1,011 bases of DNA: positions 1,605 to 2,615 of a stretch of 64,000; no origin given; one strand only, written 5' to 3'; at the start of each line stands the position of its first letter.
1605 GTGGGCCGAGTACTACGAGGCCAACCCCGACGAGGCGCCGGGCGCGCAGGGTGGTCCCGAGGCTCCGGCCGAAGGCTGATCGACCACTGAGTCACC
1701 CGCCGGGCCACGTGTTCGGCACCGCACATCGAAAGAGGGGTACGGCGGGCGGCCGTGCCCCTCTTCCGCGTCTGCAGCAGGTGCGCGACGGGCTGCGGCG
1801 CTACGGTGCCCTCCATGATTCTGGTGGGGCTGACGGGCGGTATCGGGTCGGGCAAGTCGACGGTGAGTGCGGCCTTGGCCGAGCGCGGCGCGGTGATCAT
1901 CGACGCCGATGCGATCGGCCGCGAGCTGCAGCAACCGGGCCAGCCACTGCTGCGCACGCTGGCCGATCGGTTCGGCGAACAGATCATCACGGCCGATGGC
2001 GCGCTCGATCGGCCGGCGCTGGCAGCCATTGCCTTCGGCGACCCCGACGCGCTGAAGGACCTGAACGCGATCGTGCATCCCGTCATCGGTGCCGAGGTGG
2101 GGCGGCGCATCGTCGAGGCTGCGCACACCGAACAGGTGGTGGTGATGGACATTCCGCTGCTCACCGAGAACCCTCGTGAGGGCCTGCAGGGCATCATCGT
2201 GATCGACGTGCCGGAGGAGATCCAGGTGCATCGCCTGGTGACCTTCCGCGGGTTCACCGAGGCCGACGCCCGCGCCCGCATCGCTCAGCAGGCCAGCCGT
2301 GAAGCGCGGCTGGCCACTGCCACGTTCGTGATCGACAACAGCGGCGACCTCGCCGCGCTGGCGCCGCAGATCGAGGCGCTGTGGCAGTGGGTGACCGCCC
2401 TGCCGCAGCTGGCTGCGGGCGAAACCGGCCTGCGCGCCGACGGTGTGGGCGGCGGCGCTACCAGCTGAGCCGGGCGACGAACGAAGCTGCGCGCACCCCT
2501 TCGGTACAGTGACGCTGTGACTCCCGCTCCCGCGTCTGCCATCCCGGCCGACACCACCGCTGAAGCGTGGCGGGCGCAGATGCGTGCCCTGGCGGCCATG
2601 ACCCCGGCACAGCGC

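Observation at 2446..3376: Perfect 25-bp direct repeat brackets a two-gene cassette at the 3' end of coaE, giving two genes an identical C-terminus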

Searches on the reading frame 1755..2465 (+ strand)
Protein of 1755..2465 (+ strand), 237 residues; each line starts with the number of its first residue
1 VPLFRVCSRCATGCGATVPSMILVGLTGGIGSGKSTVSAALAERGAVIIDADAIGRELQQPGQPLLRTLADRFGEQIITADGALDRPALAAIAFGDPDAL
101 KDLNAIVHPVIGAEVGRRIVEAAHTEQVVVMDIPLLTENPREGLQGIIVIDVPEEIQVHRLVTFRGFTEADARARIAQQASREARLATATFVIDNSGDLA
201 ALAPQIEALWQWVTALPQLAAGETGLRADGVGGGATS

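Call 4: search_protein_families(library=pfam, proteins=[window:1755-2465:+], max_evalue=0.1)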
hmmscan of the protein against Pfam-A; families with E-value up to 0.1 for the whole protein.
window:1755-2465:+ (237 aa): 7 families
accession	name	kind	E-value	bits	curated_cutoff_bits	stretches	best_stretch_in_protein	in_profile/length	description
PF01121.26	CoaE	-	5.3e-55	186.3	27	1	23-199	2-178/180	Dephospho-CoA kinase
PF13671.12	AAA_33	-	1.6e-05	25.7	27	1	25-183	3-122/143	AAA domain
PF13238.12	AAA_18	-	0.00053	20.9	29.4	1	24-57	1-30/128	AAA domain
PF13521.12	AAA_28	-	0.0006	20.5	27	1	25-58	3-36/164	AAA domain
PF13401.12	AAA_22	-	0.01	16.6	27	0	26-79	10-64/130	AAA domain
PF13191.12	AAA_16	-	0.029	15.3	32.6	1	24-91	27-96/167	AAA ATPase domain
PF06414.18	Zeta_toxin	-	0.067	13.1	22.3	0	19-54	16-54/199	Zeta toxin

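Call 29: find_homologous_proteins(query=window:1815-2465:+, max_evalue=1e-30)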
Query window:1815-2465:+ (217 aa): 7707 proteins with E <= 1e-30 among 8000 candidates; the best 120 are listed.
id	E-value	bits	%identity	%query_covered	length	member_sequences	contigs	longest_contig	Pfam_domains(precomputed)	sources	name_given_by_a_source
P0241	4.8e-130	450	100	100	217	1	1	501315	PF01121.27,PF13671.13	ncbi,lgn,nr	ncbi:MAG: dephospho-CoA kinase [Actinomycetota bacterium]|nr:dephospho-CoA kinase [Actinomycetota ba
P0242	1.0e-114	399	88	100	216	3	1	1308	PF01121.27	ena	-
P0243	2.1e-111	389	89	97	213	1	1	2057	PF01121.27,PF13671.13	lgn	-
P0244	3.8e-107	375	85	97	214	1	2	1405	PF01121.27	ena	-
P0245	1.0e-105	370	85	97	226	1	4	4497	PF01121.27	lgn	-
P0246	1.2e-104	367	84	99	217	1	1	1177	PF01121.27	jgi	jgi:dephospho-CoA kinase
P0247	7.1e-104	364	84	97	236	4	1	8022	PF01121.27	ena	-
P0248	4.8e-102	358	82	98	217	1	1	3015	PF01121.27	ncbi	ncbi:MAG: dephospho-CoA kinase [Actinomycetota bacterium]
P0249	4.7e-100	352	82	97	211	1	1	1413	PF01121.27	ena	-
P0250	1.6e-96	340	82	92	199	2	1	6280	PF01121.27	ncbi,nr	ncbi:MAG: dephospho-CoA kinase, partial [Actinobacteria bacterium]|nr:dephospho-CoA kinase [Actinomy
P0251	1.6e-94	334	78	92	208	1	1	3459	PF01121.27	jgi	jgi:dephospho-CoA kinase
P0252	3.5e-94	332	78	92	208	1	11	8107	PF01121.27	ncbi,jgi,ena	jgi:dephospho-CoA kinase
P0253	5.7e-94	332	76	97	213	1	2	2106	PF01121.27,PF13671.13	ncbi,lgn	-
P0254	1.1e-93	331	78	92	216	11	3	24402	PF01121.27,PF13671.13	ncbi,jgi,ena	jgi:dephospho-CoA kinase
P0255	1.7e-93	330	76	97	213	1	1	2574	PF01121.27,PF13671.13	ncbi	-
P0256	1.9e-93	330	77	92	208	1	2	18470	PF01121.27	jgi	jgi:dephospho-CoA kinase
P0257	3.3e-93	329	80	92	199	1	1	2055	PF01121.27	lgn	-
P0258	3.8e-93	329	79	92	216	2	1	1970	PF01121.27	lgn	-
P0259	4.7e-93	329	77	92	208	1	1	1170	PF01121.27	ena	-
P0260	2.4e-92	326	78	92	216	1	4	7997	PF01121.27,PF13671.13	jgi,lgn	jgi:dephospho-CoA kinase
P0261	4.6e-92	326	77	92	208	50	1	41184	PF01121.27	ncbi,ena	-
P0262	5.1e-92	325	79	92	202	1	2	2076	PF01121.27,PF13671.13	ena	-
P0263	6.8e-92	325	77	97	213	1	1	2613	PF01121.27,PF13671.13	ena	-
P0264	8.0e-92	325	77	97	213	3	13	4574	PF01121.27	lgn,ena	-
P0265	9.2e-92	325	77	97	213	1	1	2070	PF01121.27,PF13671.13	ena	-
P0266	3.8e-91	323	77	97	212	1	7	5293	PF01121.27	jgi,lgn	-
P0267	2.8e-90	320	77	93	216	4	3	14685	PF01121.27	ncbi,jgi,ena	jgi:dephospho-CoA kinase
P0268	3.4e-90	319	76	94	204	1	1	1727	PF01121.27,PF13671.13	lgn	-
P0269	4.6e-90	319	72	100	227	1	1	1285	PF01121.27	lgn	-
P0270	5.2e-90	319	71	100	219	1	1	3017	PF01121.27,PF13521.13,PF13238.13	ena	-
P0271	5.9e-90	319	78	96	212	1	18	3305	PF01121.27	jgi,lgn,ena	-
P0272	1.1e-89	318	71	100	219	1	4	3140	PF01121.27,PF13521.13,PF13238.13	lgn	-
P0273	1.1e-89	318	72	98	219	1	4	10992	PF01121.27,PF13521.13,PF13238.13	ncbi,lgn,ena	-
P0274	1.2e-89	318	76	92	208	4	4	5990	PF01121.27,PF13671.13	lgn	-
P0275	1.7e-89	317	74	93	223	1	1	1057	PF01121.27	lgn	-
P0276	1.8e-89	317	76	94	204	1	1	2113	PF01121.27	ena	-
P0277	2.0e-89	317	71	100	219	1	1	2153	PF01121.27,PF13521.13,PF13238.13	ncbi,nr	ncbi:MAG: dephospho-CoA kinase, long form [Acidobacteria bacterium]|nr:dephospho-CoA kinase, long fo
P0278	2.1e-89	317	75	97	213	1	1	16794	PF01121.27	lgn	-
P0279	2.2e-89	317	71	98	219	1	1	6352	PF01121.27,PF13521.13,PF13238.13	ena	-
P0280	2.4e-89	317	77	92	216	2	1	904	PF01121.27,PF13671.13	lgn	-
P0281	3.0e-89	316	75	97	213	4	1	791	PF01121.27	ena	-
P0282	3.9e-89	316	73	92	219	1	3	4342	PF01121.27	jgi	-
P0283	5.4e-89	316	76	92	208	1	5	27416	PF01121.27,PF13671.13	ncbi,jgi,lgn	jgi:dephospho-CoA kinase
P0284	5.6e-89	315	71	98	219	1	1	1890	PF01121.27,PF13521.13,PF13238.13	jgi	-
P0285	7.7e-89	315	71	98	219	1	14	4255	PF01121.27,PF13521.13,PF13238.13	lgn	-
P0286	8.6e-89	315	70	100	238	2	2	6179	PF01121.27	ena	-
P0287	1.1e-88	315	74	93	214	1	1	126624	PF01121.27,PF13671.13,PF13238.13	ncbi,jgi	ncbi:MAG: dephospho-CoA kinase [Actinomycetota bacterium]|jgi:dephospho-CoA kinase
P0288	1.3e-88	314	76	94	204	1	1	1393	PF01121.27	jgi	-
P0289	1.6e-88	314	70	100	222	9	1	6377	PF01121.27,PF13521.13,PF13238.13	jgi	jgi:dephospho-CoA kinase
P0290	2.0e-88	314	76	92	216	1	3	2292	PF01121.27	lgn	-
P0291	2.7e-88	313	76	92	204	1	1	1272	PF01121.27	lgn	-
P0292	3.8e-88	313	71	98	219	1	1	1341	PF01121.27,PF13521.13,PF13238.13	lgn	-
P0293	4.2e-88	313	70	100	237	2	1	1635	PF01121.27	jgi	jgi:dephospho-CoA kinase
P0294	4.5e-88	313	71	97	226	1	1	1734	PF01121.27,PF13238.13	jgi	-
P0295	6.2e-88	312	71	97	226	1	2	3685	PF01121.27,PF13238.13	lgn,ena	-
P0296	6.6e-88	312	71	97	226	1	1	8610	PF01121.27,PF13238.13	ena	-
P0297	8.5e-88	312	71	97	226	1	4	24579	PF01121.27,PF13238.13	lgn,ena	-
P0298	8.5e-88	312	71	97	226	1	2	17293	PF01121.27,PF13238.13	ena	-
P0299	8.5e-88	312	71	97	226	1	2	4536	PF01121.27,PF13238.13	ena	-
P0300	8.9e-88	312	71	97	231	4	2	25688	PF01121.27,PF13238.13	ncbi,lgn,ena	-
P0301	9.4e-88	311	71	97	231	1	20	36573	PF01121.27,PF13238.13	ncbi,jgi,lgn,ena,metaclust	ncbi:MAG: dephospho-CoA kinase [Ilumatobacteraceae bacterium]|jgi:dephospho-CoA kinase|metaclust:\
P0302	9.6e-88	311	72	93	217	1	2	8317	PF01121.27,PF13238.13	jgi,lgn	-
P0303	9.8e-88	311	71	97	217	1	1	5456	PF01121.27,PF13238.13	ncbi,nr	ncbi:MAG TPA: dephospho-CoA kinase, partial [Ilumatobacteraceae bacterium]|nr:dephospho-CoA kinase [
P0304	1.0e-87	311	71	97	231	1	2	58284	PF01121.27,PF13238.13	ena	-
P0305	1.1e-87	311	71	97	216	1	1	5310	PF01121.27,PF13238.13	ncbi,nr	ncbi:MAG TPA: dephospho-CoA kinase, partial [Ilumatobacteraceae bacterium]|nr:dephospho-CoA kinase [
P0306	1.1e-87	311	71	97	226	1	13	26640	PF01121.27,PF13238.13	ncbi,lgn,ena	-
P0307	1.1e-87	311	71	97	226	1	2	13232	PF01121.27,PF13238.13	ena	-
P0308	1.1e-87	311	71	97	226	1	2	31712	PF01121.27,PF13238.13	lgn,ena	-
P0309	1.1e-87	311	71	97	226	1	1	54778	PF01121.27,PF13238.13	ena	-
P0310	1.2e-87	311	71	97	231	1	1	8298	PF01121.27,PF13238.13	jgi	-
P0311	1.2e-87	311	71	97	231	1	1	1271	PF01121.27,PF13238.13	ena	-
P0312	1.2e-87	311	71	97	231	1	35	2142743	PF01121.27,PF13238.13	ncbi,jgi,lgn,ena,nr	ncbi:MAG: dephospho-CoA kinase [Acidimicrobiaceae bacterium]|nr:dephospho-CoA kinase [Acidimicrobiac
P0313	1.3e-87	311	71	97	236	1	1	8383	PF01121.27,PF13238.13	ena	-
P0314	1.3e-87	311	71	97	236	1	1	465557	PF01121.27,PF13238.13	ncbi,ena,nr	ncbi:MAG: dephospho-CoA kinase [Acidimicrobiaceae bacterium]|nr:dephospho-CoA kinase [Acidimicrobiac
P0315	1.4e-87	311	70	100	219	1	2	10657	PF01121.27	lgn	-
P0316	1.4e-87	311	71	97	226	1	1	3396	PF01121.27,PF13238.13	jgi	jgi:dephospho-CoA kinase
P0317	1.4e-87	311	71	97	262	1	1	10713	PF01121.27,PF13238.13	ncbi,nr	ncbi:MAG: dephospho-CoA kinase [Ilumatobacteraceae bacterium]|nr:dephospho-CoA kinase [Ilumatobacter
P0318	1.5e-87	311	72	93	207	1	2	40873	PF01121.27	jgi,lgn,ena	-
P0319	1.5e-87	311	71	97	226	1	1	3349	PF01121.27,PF13238.13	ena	-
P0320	1.6e-87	311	71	97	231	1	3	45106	PF01121.27,PF13238.13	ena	-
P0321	1.8e-87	311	72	93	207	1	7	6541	PF01121.27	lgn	-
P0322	1.9e-87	310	71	97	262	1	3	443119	PF01121.27,PF13238.13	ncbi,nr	ncbi:MAG: dephospho-CoA kinase [Ilumatobacteraceae bacterium]|nr:dephospho-CoA kinase [Ilumatobacter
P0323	1.9e-87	310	72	98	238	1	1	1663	PF01121.27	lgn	-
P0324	2.2e-87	310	71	97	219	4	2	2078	PF01121.27,PF13238.13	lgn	-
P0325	2.3e-87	310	72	93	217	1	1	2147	PF01121.27,PF13238.13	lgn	-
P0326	2.8e-87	310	74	93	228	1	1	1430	PF01121.27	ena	-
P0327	5.4e-87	309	72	93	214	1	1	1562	PF01121.27,PF13238.13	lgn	-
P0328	8.0e-87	308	69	100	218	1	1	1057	PF01121.27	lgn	-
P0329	8.4e-87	308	71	97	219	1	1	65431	PF01121.27,PF13238.13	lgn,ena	-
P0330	8.6e-87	308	72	92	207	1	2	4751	PF01121.27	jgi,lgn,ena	jgi:dephospho-CoA kinase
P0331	8.8e-87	308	72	92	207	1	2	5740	PF01121.27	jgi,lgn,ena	jgi:dephospho-CoA kinase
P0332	1.4e-86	308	72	93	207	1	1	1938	PF01121.27,PF13671.13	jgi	jgi:dephospho-CoA kinase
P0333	1.5e-86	308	75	92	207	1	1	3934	PF01121.27,PF13671.13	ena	-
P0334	1.5e-86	308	73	93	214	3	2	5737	PF01121.27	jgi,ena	jgi:dephospho-CoA kinase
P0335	1.7e-86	307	70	97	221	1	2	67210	PF01121.27,PF13238.13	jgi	-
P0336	1.7e-86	307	70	97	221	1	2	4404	PF01121.27,PF13238.13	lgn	-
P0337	2.1e-86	307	72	94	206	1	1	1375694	PF01121.27,PF13521.13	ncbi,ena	-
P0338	2.3e-86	307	72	92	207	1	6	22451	PF01121.27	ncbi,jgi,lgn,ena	-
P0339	2.5e-86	307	71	97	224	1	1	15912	PF01121.27,PF13671.13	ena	-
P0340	2.5e-86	307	70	100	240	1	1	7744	PF01121.27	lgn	-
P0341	2.6e-86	307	73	93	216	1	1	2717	PF01121.27,PF13521.13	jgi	jgi:dephospho-CoA kinase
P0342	2.6e-86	307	72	93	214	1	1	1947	PF01121.27,PF13238.13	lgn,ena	-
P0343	2.6e-86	307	72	93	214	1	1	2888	PF01121.27,PF13238.13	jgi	jgi:dephospho-CoA kinase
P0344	2.7e-86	307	72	92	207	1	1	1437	PF01121.27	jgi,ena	jgi:dephospho-CoA kinase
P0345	2.9e-86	307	73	93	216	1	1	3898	PF01121.27,PF13521.13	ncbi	ncbi:MAG: hypothetical protein RJA49_2758 [Actinomycetota bacterium]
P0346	3.0e-86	307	74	92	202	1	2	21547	PF01121.27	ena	-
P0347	3.1e-86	306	72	93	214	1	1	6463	PF01121.27,PF13671.13,PF13238.13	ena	-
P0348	3.4e-86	306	72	93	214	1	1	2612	PF01121.27,PF13238.13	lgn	-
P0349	4.5e-86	306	68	100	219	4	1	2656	PF01121.27,PF13238.13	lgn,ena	-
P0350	5.2e-86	306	72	93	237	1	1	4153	PF01121.27,PF13238.13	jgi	jgi:dephospho-CoA kinase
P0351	5.8e-86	306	70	96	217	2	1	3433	PF01121.27,PF13671.13,PF13238.13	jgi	jgi:dephospho-CoA kinase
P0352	6.4e-86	305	71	92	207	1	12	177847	PF01121.27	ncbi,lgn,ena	-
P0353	6.5e-86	305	69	98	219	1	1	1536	PF01121.27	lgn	-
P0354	7.3e-86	305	69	97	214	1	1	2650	PF01121.27,PF13671.13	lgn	-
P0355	7.5e-86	305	70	99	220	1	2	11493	PF01121.27,PF13238.13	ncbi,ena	-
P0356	8.1e-86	305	68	100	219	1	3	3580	PF01121.27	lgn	-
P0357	9.8e-86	305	70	97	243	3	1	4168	PF01121.27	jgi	jgi:dephospho-CoA kinase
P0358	1.1e-85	305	68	100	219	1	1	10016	PF01121.27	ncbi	ncbi:MAG: dephospho-CoA kinase [Actinomycetota bacterium]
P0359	1.2e-85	305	73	92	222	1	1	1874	PF01121.27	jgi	-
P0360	1.8e-85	304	72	93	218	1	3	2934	PF01121.27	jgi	jgi:dephospho-CoA kinase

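Call 31: find_encoding_contigs(protein=P0247, flank=5000, max_places=3)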
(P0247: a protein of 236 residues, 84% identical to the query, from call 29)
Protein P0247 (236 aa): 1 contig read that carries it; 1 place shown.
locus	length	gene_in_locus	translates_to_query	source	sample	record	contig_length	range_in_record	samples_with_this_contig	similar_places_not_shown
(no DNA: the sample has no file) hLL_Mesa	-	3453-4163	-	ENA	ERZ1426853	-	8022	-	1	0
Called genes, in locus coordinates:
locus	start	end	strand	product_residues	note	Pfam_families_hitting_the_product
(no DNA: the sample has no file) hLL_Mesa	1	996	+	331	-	?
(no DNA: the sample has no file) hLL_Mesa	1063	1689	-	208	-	PF00072:Response_reg, PF00196:GerE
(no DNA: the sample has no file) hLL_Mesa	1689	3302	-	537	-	PF01590:GAF (weak), PF13185:GAF_2, PF13492:GAF_3, PF07730:HisKA_3, PF02518:HATPase_c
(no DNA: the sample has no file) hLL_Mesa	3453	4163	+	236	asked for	PF01121:CoaE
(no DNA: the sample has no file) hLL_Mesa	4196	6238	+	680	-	PF00270:DEAD (faint), PF04851:ResIII, PF17757:UvrB_inter, PF27431:UvrB_3rd, PF00271:Helicase_C, PF12344:UvrB, PF02151:UVR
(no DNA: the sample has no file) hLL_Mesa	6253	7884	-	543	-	PF00990:GGDEF, PF00563:EAL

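Call 32: find_encoding_contigs(protein=P0245, flank=5000, max_places=3)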
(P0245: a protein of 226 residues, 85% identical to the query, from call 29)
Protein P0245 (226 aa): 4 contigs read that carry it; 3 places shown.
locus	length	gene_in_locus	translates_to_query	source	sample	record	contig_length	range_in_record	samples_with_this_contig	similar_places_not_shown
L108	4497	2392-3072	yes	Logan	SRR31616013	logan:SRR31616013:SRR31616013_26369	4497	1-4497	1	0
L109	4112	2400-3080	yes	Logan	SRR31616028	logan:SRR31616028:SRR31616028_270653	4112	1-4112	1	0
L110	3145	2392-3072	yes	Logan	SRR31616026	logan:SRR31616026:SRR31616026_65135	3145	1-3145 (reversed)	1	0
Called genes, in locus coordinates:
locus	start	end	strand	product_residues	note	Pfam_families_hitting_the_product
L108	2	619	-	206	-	?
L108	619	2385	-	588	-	PF13185:GAF_2 (faint), PF13492:GAF_3, PF07730:HisKA_3, PF02518:HATPase_c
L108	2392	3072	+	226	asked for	PF01121:CoaE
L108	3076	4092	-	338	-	PF08445:FR47 (faint), PF13302:Acetyltransf_3, PF13420:Acetyltransf_4 (weak), PF00583:Acetyltransf_1, PF13508:Acetyltransf_7 (weak), PF13673:Acetyltransf_10 (weak)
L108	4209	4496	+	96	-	?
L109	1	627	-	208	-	PF00072:Response_reg, PF00196:GerE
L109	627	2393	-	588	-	PF13185:GAF_2 (faint), PF13492:GAF_3, PF07730:HisKA_3, PF02518:HATPase_c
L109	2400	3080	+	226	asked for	PF01121:CoaE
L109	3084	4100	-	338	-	PF08445:FR47 (faint), PF13302:Acetyltransf_3, PF13420:Acetyltransf_4 (weak), PF00583:Acetyltransf_1, PF13508:Acetyltransf_7 (weak), PF13673:Acetyltransf_10 (weak)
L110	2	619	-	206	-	?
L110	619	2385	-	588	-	PF13185:GAF_2 (faint), PF13492:GAF_3, PF07730:HisKA_3, PF02518:HATPase_c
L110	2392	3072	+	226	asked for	PF01121:CoaE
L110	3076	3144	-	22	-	?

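Call 33: find_encoding_contigs(protein=P0273, flank=5000, max_places=3)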
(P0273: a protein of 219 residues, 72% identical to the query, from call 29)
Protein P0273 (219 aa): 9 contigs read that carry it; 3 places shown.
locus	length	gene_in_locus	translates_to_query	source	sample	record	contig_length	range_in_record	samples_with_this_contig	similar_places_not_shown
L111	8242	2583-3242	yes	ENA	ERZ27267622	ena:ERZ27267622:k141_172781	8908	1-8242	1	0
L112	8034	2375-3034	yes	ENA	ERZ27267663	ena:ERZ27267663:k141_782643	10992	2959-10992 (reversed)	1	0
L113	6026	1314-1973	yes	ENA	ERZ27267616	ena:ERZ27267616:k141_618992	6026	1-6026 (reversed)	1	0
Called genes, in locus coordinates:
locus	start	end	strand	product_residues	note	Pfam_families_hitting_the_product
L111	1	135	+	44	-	?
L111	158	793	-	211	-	PF00072:Response_reg, PF00196:GerE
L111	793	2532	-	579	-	PF13185:GAF_2 (faint), PF13492:GAF_3 (weak), PF07730:HisKA_3, PF02518:HATPase_c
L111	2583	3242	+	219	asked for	PF01121:CoaE, PF13238:AAA_18 (weak), PF13521:AAA_28 (faint)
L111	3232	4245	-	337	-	PF13302:Acetyltransf_3, PF13420:Acetyltransf_4, PF00583:Acetyltransf_1, PF13508:Acetyltransf_7 (weak)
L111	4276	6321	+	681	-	PF04851:ResIII (weak), PF00270:DEAD (faint), PF17757:UvrB_inter, PF27431:UvrB_3rd, PF00271:Helicase_C, PF12344:UvrB, PF02151:UVR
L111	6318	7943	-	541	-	PF00990:GGDEF, PF00563:EAL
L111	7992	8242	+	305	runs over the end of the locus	?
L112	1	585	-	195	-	?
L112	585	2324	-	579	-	PF13185:GAF_2 (faint), PF13492:GAF_3 (weak), PF07730:HisKA_3, PF02518:HATPase_c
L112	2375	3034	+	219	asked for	PF01121:CoaE, PF13238:AAA_18 (weak), PF13521:AAA_28 (faint)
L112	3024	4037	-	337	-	PF13302:Acetyltransf_3, PF13420:Acetyltransf_4, PF00583:Acetyltransf_1, PF13508:Acetyltransf_7 (weak)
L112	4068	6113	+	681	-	PF04851:ResIII (weak), PF00270:DEAD (faint), PF17757:UvrB_inter, PF27431:UvrB_3rd, PF00271:Helicase_C, PF12344:UvrB, PF02151:UVR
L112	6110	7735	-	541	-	PF00990:GGDEF, PF00563:EAL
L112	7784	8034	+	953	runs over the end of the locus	PF00005:ABC_tran (faint), PF02463:SMC_N (faint), PF03193:RsgA_GTPase (faint), PF13191:AAA_16 (faint), PF13555:AAA_29 (faint), PF20703:nSTAND1 (faint), PF17760:UvrA_inter, PF17755:UvrA_DNA-bind, +1 more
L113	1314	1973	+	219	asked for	PF01121:CoaE, PF13238:AAA_18 (weak), PF13521:AAA_28 (faint)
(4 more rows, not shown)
